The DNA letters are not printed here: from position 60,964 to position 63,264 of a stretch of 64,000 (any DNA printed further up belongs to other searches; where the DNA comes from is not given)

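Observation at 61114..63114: Solute-binding lipoprotein carrying a 26-triplet collagen-like (G-X-Y) stalk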

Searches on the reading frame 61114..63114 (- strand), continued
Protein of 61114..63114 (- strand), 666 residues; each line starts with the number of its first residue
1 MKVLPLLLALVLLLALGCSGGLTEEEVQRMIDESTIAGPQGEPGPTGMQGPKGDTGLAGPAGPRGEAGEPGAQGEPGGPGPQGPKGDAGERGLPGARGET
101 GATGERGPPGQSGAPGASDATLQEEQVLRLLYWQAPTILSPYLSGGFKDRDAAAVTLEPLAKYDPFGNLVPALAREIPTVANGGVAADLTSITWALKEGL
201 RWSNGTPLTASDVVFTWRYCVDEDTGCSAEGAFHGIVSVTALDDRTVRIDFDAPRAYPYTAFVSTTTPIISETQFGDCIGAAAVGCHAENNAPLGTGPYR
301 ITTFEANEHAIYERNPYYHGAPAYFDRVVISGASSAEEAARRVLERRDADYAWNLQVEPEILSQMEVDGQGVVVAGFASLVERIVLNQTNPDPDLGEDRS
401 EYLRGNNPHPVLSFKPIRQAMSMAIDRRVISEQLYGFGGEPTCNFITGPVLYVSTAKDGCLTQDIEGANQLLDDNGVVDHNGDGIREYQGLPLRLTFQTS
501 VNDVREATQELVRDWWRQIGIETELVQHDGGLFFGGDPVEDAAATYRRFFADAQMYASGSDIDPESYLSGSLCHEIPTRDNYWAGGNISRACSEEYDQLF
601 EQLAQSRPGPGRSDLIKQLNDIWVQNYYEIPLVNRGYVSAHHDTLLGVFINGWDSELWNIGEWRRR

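Call 14: list_cluster_members(proteins=[P0001, P0030, P0066, P0070, P0083, P0088, P0092, P0111])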
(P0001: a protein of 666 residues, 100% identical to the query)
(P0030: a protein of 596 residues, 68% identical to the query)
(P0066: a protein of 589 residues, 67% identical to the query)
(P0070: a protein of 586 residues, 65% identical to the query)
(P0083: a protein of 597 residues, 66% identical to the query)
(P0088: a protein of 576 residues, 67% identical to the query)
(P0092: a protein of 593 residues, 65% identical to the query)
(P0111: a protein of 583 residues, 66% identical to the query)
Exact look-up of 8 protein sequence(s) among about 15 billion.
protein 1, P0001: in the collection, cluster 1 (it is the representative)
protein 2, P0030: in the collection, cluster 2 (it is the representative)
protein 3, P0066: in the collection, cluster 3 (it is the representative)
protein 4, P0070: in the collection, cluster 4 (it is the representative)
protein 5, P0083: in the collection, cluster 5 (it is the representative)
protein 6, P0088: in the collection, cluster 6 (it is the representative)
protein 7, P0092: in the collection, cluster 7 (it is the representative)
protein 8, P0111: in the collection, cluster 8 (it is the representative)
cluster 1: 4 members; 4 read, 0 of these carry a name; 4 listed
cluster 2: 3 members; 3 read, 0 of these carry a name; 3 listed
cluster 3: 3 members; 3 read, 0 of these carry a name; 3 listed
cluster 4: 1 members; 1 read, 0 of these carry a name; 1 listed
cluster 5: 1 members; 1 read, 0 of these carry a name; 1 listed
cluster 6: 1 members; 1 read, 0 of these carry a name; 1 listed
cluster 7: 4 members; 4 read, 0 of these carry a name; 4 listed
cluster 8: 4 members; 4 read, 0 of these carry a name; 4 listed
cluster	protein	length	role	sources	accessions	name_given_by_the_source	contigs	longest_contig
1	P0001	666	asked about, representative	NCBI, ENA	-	-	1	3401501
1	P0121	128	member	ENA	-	-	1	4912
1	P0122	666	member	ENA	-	-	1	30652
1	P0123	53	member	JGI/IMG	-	-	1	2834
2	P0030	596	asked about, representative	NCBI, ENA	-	-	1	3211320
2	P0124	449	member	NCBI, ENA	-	-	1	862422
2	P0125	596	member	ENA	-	-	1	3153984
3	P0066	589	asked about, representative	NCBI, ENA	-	-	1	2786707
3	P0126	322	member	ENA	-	-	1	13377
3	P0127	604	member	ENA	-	-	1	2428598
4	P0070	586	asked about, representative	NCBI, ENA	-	-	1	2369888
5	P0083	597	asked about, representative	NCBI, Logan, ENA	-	-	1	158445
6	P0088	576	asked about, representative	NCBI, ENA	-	-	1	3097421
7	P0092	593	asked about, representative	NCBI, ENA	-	-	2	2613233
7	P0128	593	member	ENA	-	-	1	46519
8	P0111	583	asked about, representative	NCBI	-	-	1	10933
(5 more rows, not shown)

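Call 30: find_encoding_contigs(protein=P0015, flank=8000, max_places=2)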
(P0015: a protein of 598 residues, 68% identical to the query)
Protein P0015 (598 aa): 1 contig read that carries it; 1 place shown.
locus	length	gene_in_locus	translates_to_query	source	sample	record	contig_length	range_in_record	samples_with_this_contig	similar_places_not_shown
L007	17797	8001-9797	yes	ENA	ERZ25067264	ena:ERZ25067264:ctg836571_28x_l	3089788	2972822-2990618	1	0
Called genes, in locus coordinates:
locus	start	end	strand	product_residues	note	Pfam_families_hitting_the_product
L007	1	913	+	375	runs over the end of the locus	PF01053:Cys_Met_Meta_PP, PF00266:Aminotran_5 (weak)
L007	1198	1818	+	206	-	PF01502:PRA-CH, PF01503:PRA-PH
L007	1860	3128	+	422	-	PF22583:UPF0425_C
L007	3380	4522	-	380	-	PF00478:IMPDH, PF05690:ThiG (faint), PF01070:FMN_dh, PF01645:Glu_synthase (weak)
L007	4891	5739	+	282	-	PF00296:Bac_luciferase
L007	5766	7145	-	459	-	PF03972:MmgE_PrpD_N, PF19305:MmgE_PrpD_C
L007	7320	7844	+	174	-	-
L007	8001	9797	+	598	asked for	PF00496:SBP_bac_5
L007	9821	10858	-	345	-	PF00296:Bac_luciferase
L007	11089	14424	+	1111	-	PF02687:FtsX (weak)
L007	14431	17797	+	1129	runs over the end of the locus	PF02687:FtsX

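Call 31: find_encoding_contigs(protein=P0061, flank=8000, max_places=2)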
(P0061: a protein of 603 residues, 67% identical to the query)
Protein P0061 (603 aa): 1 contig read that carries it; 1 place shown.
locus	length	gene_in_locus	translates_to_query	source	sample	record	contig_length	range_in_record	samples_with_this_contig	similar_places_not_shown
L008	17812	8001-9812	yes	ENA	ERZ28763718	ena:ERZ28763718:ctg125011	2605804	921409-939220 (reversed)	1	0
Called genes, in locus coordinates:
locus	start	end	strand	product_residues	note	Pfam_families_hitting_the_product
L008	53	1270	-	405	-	PF00389:2-Hacid_dh, PF02826:2-Hacid_dh_C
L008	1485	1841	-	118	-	PF13650:Asp_protease_2 (weak), PF13975:gag-asp_proteas (weak)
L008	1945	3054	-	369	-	-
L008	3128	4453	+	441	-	PF13701:DDE_Tnp_1_4, PF01609:DDE_Tnp_1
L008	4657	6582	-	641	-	PF07669:Eco57I (weak)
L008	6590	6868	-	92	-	-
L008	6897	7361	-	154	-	PF13560:HTH_31 (weak), PF01381:HTH_3, PF13413:HTH_25 (weak)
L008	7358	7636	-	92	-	PF22014:DUF6932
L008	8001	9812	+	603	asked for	PF00496:SBP_bac_5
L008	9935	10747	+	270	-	PF01135:PCMT (weak), PF13489:Methyltransf_23, PF05175:MTS, PF01209:Ubie_methyltran, PF08241:Methyltransf_11, PF08242:Methyltransf_12, PF13649:Methyltransf_25, PF13847:Methyltransf_31, +3 more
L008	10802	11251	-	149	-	PF03364:Polyketide_cyc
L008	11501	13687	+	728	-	PF03176:MMPL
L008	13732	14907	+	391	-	PF09995:MPAB_Lcp_cat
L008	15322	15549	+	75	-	-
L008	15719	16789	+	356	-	PF01658:Inos-1-P_synth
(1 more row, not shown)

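Call 32: search_solved_structures(query=window:61114-62760:-, max_evalue=0.00001)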
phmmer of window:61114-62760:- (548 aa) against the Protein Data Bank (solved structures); distinct sequences matched with E-value up to 0.00001: 67 (the best 60 are shown).
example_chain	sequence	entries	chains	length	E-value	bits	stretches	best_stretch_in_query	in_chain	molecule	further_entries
5isu_A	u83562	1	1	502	3.4e-19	71.7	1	67-359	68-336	Lmo0135 protein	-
1vr5_A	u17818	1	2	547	3.8e-19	71.5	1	15-202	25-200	oligopeptide ABC transporter, periplasmic oligopeptide-binding protein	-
4pft_A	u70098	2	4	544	4e-19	71.5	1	15-202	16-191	ABC transporter substrate-binding protein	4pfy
4ofl_A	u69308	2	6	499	1.5e-18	69.6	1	75-408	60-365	Extracytoplasmic Nickel-Binding Protein YpYntA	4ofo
3ry3_A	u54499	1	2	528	1.8e-18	69.3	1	75-408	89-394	Putative solute-binding protein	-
6i3g_A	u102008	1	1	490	1.4e-17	66.4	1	31-360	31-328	ABC transporter, substrate-binding protein, family 5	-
5ipw_A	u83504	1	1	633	7.3e-17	64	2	42-137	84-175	Oligopeptide ABC transporter, periplasmic oligopeptide-binding protein, putative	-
1xoc_A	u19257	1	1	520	3.2e-15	58.6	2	284-406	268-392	Oligopeptide-binding protein appA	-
1zty_A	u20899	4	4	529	1.5e-13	53.1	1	39-404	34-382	Chitin Oligosaccharide Binding Protein | Peptide ABC transporter, periplasmic peptide-binding protein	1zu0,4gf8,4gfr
8i5j_A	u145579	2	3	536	1.5e-13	53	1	39-404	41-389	ABC transporter substrate-binding protein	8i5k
4pfu_A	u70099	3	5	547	3e-13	52.1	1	40-488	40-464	ABC transporter substrate-binding protein | Mannoside ABC transport system, sugar-binding protein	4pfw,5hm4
2noo_A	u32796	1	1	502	7.7e-13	50.7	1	32-210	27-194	Nickel-binding periplasmic protein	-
5u4o_A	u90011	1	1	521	1.8e-12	49.5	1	75-240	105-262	ABC transporter substrate-binding protein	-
7veq_A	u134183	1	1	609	4.1e-12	48.3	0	66-142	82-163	SPH1118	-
7ver_A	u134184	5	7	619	4.3e-12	48.2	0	66-142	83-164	SPH1118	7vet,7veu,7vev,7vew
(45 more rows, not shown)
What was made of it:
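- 61117..62736 (-): Family-5 (cluster C) solute-binding domain with 8 conserved Cys (220/227, 278/286, 443/460, 573/592). Ligand unknown. PDB phmmer best E-value 3e-19 (call 32).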

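Call 42: predict_structure(alignment_id=A1)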
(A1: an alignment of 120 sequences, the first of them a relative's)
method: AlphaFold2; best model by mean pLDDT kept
length: 666 residues; sequences in the alignment: 120
mean_pLDDT: 70.8   pTM: 0.71
mean pLDDT of the five models: 70.8, 70.0, 57.2, 56.8, 55.6
residues with pLDDT >= 90: 132; 70-90: 277; 50-70: 123; < 50: 134
segments of 3 or more residues with pLDDT < 50: 16-27, 31-122, 532-538, 582-585, 651-666
pLDDT, mean of each block of 10 residues (from residue 1): 67 51 46 39 32 28 29 30 29 28 32 35 72 64 64 75 77 93 93 96 92 89 68 86 97 84 79 72 74 80 82 87 82 83 88 79 81 71 84 68 67 93 92 83 64 59 91 97 95 89 84 97 82 48 58 78 72 67 53 84 82 85 84 80 65 43 33
secondary structure, 60 per line:
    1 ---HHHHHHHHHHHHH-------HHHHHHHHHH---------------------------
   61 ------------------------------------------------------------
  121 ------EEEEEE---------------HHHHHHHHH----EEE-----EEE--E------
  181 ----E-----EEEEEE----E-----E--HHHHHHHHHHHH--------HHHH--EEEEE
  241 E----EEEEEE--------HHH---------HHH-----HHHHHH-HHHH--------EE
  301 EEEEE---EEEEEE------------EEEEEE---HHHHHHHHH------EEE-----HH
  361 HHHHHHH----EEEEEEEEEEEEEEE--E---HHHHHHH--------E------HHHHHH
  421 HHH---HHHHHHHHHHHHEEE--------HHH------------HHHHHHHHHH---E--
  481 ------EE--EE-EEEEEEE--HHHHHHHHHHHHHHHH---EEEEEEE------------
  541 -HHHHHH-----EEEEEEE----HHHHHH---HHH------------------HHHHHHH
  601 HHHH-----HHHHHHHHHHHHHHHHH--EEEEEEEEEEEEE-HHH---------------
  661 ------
elements in order (helices of 4 or more, strands of 3 or more residues): H4-16 H24-33 E127-132 H148-156 E161-163 E169-171 E191-196 H210-221 H230-233 E236-241 E246-251 H280-285 H287-290 E299-305 E309-314 E327-332 H336-344 E351-353 H359-367 E372-386 H393-399 H415-423 H427-438 E439-441 H465-474 E494-500 H503-518 E522-528 H542-547 E553-559 H564-569 H594-604 H610-626 E629-641
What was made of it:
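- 62737..62760 (-): Short variable hinge (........) between the collagen and the first beta-strand of the SBP domain. In the AF2 model the first strand starts at residue 127 (call 42).
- The AF2 monomer leaves residues 31-122 at pLDDT of about 30 (call 42). The AF2 monomer shows no structure there (call 42).
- Tried and rejected: No trimer model could be made with the tools available; only a monomer was folded (call 42).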

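Call 47: fold_search(model_id=the predicted structure, library=pdb)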
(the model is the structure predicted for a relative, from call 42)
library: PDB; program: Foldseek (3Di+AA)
matches with E <= 10: 650; with E <= 0.001: 172
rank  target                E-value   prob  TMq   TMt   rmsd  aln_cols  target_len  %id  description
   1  1zlq_A                3.1e-31  1.00  0.60  0.79   4.6       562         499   17  Crystallographic and spectroscopic evidence for high affinity binding of Fe EDTA (H2O)- to the periplasmic nickel tran (released 2005-08-02)
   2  1uiv_A                4.6e-31  1.00  0.60  0.78   4.9       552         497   16  Crystal structures of the liganded and unliganded nickel binding protein NikA from Escherichia coli (Nickel liganded f (released 2004-02-03)
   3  5on9_B                4.9e-31  1.00  0.59  0.78   4.8       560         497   17  Crystal structure of NikA in complex with reduced Fe-L1 (N-(2-hydroxybenzyl)-N'-(2-thiomethylbenzyl)-N,N'-ethylenediam (released 2017-12-13)
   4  4dcx_B                5.1e-31  1.00  0.59  0.78   4.8       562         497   17  X-ray structure of NikA in complex with Fe(1R,2R)-N,N'-Bis(2-pyridylmethyl)-N,N'-dicarboxymethyl-1,2-cyclohexanediamin (released 2012-05-09)
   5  2noo                  5.1e-31  1.00  0.57  0.74   5.8       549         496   18  Crystal Structure of Mutant NikA (released 2007-01-23)
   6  3mvx_A                7.2e-31  1.00  0.61  0.79   4.6       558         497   17  X-ray structure of the reduced NikA/1 hybrid, NikA/1-Red (released 2011-02-09)
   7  3dp8_A                1.3e-30  1.00  0.61  0.79   4.9       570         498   17  Structural characterization of a putative endogenous metal chelator in the periplasmic nickel transporter NikA (nickel (released 2008-09-16)
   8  3dp8_C                1.7e-30  1.00  0.60  0.78   4.8       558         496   17  Structural characterization of a putative endogenous metal chelator in the periplasmic nickel transporter NikA (nickel (released 2008-09-16)
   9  4ofl_A                2.7e-30  1.00  0.57  0.75   5.0       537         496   19  Crystal structure of YntA from Yersinia pestis in complex with Ni(L-His)2 (released 2014-10-01)
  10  1xoc_A                2.8e-30  1.00  0.62  0.80   4.4       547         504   19  The structure of the oligopeptide-binding protein, AppA, from Bacillus subtilis in complex with a nonapeptide. (released 2005-01-25)
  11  1zlq_B                2.8e-30  1.00  0.60  0.78   4.8       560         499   17  Crystallographic and spectroscopic evidence for high affinity binding of Fe EDTA (H2O)- to the periplasmic nickel tran (released 2005-08-02)
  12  3e3k_B                3.0e-30  1.00  0.59  0.77   4.8       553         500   18  Structural characterization of a putative endogenous metal chelator in the periplasmic nickel transporter NikA (butane (released 2008-09-16)
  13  3dp8_B                3.5e-30  1.00  0.58  0.76   4.9       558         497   17  Structural characterization of a putative endogenous metal chelator in the periplasmic nickel transporter NikA (nickel (released 2008-09-16)
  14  4oer_A                4.2e-30  1.00  0.54  0.69   6.6       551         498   19  Crystal structure of NikA from Brucella suis, unliganded form (released 2014-10-01)
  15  4oeu_A                6.2e-30  1.00  0.60  0.79   4.3       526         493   16  Crystal structure of NikZ from Campylobacter jejuni in complex with Ni(L-His) (released 2014-10-01)
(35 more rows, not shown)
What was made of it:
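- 61117..62736 (-): AF2 model plus Foldseek: NikA/AppA/OppA/chitin-oligosaccharide SBPs, TM 0.75-0.84 normalised to target (TM-t; top-ranked hits 0.66-0.81, call 47), 15-21% identity (calls 42, 47).
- On SBP_bac_5 / cluster C ABC substrate-binding proteins: Foldseek against the PDB gives E-values of 1e-31 to 1e-28 and TM 0.75-0.84 normalised to target (TM-t; top-ranked hits 0.66-0.81, call 47) to NikA, AppA, OppA and chitin-oligosaccharide SBPs (calls 42, 47).
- Tried and rejected: Ligand inference from solved structures: too distant (calls 32, 47).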

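Call 63: search_protein_representatives(protein=window:61114-63114:-)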
Query: 666 residues. Proteins with E-value up to 0.001 (for the whole library): 55130; up to 1e-10: 8013; up to 1e-30: 447. The best 150 are listed.
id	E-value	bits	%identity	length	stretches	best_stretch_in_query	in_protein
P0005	0.0e+00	1249.5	54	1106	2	123-665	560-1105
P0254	1.2e-243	826.6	63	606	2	117-665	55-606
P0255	7.9e-191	652.0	68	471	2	120-415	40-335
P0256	1.4e-185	634.7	66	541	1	107-541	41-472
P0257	1.0e-182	625.2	54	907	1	127-665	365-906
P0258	2.7e-168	577.5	49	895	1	125-666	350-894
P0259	1.6e-163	561.8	50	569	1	120-665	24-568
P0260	9.3e-161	552.6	47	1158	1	105-666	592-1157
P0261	1.7e-149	515.4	48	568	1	124-665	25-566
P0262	1.9e-139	482.2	46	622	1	49-665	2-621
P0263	4.1e-133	461.2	43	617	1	81-665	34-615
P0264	8.9e-131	453.5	44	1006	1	78-665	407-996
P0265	6.5e-130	450.7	44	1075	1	64-665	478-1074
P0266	6.1e-128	444.1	46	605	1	100-665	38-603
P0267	8.4e-128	443.7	44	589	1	124-664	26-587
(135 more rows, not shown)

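Call 67: find_encoding_contigs(protein=P0030, flank=8000, max_places=1)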
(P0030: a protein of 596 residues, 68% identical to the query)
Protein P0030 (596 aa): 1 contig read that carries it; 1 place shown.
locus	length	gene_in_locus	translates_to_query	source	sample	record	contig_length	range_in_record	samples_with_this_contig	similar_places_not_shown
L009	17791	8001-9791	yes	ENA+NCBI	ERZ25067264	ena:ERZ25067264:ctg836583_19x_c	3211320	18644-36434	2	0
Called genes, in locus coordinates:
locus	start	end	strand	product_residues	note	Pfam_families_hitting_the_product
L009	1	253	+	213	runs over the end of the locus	PF08327:AHSA1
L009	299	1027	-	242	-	PF01863:YgjP-like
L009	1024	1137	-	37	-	-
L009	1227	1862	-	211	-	PF00496:SBP_bac_5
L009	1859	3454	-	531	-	PF00496:SBP_bac_5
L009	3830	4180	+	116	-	PF08734:GYD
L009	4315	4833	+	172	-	PF01475:FUR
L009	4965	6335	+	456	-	PF01297:ZnuA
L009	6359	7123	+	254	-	PF02463:SMC_N (faint), PF13555:AAA_29 (weak), PF00005:ABC_tran, PF13304:AAA_21 (faint)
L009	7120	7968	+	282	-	PF00950:ABC-3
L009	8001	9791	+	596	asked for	PF00496:SBP_bac_5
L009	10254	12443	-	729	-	-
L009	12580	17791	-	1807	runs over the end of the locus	PF00028:Cadherin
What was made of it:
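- At least one family member lies directly after an ABC operon (L009, call 67).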

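Call 68: find_encoding_contigs(protein=P0021, flank=8000, max_places=1)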
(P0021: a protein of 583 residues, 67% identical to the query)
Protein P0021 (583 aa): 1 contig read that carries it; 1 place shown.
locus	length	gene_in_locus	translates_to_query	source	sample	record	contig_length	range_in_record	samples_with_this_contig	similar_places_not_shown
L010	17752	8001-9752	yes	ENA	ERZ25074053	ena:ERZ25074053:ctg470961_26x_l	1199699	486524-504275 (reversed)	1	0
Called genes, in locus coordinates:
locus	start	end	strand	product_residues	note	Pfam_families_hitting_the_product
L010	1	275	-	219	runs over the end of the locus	PF02979:NHase_alpha, PF14407:Frankia_peptide (faint)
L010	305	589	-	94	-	PF02211:NHase_beta_C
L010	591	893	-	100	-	PF21006:NHase_beta_N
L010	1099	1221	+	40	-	-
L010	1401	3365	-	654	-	PF08298:AAA_PrkA, PF13191:AAA_16 (weak), PF07728:AAA_5 (faint), PF06798:PrkA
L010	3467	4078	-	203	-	-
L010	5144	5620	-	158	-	-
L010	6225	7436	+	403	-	-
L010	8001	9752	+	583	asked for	PF00496:SBP_bac_5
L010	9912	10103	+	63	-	-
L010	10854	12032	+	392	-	-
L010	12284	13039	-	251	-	-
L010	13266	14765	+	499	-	PF07995:GSDH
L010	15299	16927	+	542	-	PF00916:Sulfate_transp, PF16983:MFS_MOT1 (weak), PF01740:STAS (weak)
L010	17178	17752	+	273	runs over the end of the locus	PF13489:Methyltransf_23, PF05175:MTS (weak), PF01209:Ubie_methyltran, PF05148:Methyltransf_8 (faint), PF13847:Methyltransf_31, PF08241:Methyltransf_11, PF08242:Methyltransf_12, PF13649:Methyltransf_25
